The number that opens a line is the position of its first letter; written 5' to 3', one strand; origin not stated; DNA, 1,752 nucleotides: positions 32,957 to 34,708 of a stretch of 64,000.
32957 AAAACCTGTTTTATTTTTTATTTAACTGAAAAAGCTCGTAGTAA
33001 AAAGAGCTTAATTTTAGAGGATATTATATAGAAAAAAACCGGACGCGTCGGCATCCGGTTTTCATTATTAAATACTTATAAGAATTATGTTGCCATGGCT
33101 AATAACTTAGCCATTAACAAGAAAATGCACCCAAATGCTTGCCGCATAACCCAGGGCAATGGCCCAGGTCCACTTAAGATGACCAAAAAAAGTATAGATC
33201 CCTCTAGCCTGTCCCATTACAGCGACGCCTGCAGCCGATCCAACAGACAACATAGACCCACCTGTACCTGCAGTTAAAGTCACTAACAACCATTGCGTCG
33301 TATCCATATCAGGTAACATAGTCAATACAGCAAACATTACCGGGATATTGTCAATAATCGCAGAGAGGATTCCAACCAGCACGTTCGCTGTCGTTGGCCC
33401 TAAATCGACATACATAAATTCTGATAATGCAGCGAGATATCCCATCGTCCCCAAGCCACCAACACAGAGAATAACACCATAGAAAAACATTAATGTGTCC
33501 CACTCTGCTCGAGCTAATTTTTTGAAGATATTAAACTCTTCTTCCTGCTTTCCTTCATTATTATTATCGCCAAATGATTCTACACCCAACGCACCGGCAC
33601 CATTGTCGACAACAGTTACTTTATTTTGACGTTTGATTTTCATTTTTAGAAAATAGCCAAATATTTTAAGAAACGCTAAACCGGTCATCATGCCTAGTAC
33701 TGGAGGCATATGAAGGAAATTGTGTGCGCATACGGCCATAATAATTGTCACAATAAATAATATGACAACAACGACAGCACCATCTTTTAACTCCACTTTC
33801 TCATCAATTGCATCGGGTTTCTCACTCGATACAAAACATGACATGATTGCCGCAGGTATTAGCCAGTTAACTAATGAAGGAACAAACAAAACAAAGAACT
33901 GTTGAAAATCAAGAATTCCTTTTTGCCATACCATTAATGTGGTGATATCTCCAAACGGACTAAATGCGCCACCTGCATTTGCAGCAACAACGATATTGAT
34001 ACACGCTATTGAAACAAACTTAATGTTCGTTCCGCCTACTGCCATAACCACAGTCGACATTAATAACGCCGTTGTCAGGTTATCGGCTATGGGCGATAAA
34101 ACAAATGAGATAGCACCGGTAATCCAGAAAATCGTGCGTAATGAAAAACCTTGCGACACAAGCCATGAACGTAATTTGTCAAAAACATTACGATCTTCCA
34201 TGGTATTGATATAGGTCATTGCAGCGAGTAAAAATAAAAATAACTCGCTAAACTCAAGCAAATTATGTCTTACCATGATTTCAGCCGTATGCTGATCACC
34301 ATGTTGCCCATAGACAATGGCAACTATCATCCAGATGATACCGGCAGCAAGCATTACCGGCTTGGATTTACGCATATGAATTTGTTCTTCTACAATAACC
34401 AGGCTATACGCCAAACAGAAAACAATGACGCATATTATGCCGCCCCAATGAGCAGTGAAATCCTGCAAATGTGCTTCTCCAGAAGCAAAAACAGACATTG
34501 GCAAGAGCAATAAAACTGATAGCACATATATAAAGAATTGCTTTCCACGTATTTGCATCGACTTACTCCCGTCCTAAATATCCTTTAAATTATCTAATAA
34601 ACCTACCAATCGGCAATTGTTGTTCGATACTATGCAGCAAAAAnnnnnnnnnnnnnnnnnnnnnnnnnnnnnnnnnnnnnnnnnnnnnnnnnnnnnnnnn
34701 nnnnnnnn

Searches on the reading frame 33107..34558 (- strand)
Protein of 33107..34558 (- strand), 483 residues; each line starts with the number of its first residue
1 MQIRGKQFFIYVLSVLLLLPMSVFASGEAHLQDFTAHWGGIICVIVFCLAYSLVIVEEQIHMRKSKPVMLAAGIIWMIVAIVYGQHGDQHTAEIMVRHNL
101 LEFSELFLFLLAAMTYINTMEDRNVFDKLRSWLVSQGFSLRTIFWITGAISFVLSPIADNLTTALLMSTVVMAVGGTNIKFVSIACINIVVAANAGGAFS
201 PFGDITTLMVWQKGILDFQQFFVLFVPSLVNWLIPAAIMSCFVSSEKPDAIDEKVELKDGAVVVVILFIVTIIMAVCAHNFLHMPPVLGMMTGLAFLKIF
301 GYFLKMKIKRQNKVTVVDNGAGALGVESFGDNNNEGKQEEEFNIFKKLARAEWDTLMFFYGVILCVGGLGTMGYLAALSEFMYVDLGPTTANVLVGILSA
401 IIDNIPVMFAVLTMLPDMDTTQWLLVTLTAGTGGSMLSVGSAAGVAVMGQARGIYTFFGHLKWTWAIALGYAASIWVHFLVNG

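Call 9: search_protein_families(library=ncbifam, proteins=[window:33107-34558:-], max_evalue=1e-10)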
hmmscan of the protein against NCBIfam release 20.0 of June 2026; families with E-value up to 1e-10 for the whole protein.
window:33107-34558:- (483 aa): 2 families
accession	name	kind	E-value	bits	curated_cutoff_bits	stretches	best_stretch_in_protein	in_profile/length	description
NF038006.1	NhaD_1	equivalog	9.4e-178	591.3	80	1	62-471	1-405/405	sodium:proton antiporter NhaD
TIGR00775.1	NhaD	equivalog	2e-127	425.5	577.1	1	54-475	9-409/420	NhaD family Na+:H+ antiporter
